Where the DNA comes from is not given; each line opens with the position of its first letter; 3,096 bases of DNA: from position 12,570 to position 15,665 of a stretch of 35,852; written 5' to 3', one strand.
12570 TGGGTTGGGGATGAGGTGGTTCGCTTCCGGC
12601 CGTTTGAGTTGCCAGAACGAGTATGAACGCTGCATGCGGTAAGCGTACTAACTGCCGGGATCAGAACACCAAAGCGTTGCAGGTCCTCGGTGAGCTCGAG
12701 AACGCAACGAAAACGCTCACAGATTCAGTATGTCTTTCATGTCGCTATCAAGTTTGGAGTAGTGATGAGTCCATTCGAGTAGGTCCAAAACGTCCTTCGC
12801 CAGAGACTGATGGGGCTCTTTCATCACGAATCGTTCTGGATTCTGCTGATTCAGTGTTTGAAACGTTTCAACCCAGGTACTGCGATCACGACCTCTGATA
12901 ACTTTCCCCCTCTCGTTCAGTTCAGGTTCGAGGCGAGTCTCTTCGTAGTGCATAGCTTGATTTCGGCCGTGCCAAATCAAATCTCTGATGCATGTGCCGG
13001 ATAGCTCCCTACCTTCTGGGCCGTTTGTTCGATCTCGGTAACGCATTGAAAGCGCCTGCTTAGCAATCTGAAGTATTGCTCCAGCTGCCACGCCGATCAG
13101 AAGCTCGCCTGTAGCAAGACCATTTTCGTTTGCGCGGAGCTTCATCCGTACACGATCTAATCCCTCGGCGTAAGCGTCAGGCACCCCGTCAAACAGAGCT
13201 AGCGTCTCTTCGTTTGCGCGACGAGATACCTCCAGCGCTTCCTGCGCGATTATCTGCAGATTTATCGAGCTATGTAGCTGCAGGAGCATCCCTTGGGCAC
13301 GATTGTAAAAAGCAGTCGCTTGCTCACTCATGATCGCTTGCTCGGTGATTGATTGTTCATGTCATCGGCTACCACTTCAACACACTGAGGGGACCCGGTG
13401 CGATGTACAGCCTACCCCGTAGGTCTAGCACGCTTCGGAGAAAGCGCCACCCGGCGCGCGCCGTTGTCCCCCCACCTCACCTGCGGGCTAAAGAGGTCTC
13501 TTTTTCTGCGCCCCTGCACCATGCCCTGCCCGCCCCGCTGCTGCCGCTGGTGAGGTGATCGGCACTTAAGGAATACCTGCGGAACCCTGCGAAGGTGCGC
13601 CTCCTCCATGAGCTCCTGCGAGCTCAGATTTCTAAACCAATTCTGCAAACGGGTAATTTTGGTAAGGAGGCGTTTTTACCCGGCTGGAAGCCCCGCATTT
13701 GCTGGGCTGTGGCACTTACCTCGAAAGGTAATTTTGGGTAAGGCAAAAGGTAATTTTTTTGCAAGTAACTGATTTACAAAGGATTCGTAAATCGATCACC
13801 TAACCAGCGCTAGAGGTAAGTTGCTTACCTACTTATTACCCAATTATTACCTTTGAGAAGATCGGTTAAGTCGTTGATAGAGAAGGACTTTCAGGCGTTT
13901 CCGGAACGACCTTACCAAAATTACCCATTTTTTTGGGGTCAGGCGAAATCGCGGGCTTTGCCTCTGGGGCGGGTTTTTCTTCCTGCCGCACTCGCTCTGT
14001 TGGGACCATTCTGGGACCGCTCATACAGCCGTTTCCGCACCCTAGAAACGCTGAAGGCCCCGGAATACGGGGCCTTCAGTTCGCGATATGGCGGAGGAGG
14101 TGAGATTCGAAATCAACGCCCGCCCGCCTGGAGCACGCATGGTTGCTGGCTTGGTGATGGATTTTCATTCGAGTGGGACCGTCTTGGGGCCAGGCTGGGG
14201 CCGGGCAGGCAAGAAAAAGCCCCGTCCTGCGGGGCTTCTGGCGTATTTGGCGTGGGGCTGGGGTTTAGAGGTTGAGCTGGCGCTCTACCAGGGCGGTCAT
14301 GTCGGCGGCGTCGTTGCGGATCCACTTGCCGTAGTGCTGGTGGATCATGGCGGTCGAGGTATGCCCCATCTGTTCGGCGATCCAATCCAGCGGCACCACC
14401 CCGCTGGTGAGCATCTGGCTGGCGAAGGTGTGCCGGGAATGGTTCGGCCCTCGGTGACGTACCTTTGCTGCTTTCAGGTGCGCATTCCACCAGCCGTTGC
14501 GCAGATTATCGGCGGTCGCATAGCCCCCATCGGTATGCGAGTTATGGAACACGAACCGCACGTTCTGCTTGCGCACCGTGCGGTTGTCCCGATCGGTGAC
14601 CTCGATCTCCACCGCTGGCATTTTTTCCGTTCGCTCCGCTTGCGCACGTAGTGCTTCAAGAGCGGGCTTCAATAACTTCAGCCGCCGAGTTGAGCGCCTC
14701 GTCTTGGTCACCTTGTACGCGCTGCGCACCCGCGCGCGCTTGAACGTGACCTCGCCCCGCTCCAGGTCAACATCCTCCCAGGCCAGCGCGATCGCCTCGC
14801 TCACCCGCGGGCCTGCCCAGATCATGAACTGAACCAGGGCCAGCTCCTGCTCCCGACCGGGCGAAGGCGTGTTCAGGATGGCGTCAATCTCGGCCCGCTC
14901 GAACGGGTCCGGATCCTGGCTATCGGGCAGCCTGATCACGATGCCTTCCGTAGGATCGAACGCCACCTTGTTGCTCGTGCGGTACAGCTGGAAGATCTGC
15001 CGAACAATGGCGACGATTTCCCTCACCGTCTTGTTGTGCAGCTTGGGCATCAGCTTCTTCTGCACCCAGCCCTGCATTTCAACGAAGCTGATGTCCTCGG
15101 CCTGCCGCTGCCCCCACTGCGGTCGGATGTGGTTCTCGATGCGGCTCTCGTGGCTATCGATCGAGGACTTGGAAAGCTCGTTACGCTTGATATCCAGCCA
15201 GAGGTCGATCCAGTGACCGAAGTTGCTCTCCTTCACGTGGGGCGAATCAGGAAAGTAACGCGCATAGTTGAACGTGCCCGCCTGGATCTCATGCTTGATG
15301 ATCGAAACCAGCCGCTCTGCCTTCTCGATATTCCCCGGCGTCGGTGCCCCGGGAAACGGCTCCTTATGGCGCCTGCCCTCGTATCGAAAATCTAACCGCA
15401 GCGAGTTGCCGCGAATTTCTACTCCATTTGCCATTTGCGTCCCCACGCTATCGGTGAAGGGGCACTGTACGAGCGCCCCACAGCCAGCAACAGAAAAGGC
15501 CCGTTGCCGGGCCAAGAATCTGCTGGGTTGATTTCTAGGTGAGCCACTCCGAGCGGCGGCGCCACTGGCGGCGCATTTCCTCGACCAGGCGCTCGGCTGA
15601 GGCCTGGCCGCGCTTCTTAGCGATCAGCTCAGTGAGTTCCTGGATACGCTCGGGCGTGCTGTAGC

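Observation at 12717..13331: HEPN-motif protein occupying the ctx moron slot between Q and cos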

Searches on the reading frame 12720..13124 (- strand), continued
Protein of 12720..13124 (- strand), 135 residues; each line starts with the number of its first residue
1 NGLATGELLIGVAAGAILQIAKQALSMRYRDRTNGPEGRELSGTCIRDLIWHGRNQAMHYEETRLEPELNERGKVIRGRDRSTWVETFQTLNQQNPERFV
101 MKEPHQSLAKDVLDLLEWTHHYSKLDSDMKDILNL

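Call 97: find_encoding_contigs(protein=P0247, flank=7000, max_places=1)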
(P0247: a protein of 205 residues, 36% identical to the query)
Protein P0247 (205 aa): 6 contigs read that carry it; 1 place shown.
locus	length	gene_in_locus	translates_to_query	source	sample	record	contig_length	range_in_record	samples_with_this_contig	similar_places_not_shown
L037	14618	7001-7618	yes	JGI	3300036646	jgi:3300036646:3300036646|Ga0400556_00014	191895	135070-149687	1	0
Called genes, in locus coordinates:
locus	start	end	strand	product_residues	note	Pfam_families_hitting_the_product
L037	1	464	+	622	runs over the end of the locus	-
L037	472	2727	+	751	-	-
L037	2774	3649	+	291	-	PF13671:AAA_33 (weak)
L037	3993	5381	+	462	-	PF13676:TIR_2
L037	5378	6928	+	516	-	-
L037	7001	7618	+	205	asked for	-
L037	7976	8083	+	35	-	-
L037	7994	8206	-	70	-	PF09500:YiiD_C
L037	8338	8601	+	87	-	PF01527:HTH_Tnp_1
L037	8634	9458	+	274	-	PF13333:rve_2 (faint), PF13276:HTH_21, PF00665:rve, PF13683:rve_3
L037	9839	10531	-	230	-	PF07883:Cupin_2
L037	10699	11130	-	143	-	PF07366:SnoaL, PF12680:SnoaL_2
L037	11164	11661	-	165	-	PF14588:YjgF_endoribonc, PF01042:Ribonuc_L-PSP (weak)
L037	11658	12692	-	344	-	PF08240:ADH_N, PF00107:ADH_zinc_N, PF13602:ADH_zinc_N_2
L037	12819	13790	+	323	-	PF00126:HTH_1, PF03466:LysR_substrate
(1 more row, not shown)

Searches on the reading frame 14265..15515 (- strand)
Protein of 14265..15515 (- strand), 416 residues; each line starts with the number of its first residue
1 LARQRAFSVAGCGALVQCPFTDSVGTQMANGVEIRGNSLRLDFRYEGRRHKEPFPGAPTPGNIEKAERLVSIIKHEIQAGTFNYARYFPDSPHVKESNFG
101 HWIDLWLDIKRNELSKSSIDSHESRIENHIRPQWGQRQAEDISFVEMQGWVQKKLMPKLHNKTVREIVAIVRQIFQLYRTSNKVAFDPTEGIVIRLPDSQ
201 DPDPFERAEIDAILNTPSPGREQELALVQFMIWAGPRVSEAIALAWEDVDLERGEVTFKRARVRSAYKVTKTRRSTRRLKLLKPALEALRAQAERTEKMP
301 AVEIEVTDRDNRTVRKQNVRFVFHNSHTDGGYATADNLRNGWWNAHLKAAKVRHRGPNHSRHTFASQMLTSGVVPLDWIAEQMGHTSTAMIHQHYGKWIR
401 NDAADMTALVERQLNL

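Call 91: search_protein_families(library=pfam, proteins=[window:14265-15515:-], max_evalue=0.01)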
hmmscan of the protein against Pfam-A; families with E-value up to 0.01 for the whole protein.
window:14265-15515:- (416 aa): 4 families
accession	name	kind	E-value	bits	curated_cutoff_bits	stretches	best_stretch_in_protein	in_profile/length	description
PF12167.14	Arm-DNA-bind_2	-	1.4e-20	73.4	22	1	30-92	2-65/65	Arm DNA-binding domain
PF00589.27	Phage_integrase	-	7.3e-17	62.1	27.1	1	208-395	6-165/172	Phage integrase family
PF14659.12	Phage_int_SAM_3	-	1.9e-06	28.5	22.6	1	99-154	2-57/58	Phage integrase, N-terminal SAM-like domain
PF22022.2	Phage_int_M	-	0.0026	18.4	27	1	99-188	1-89/96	Phage integrase central domain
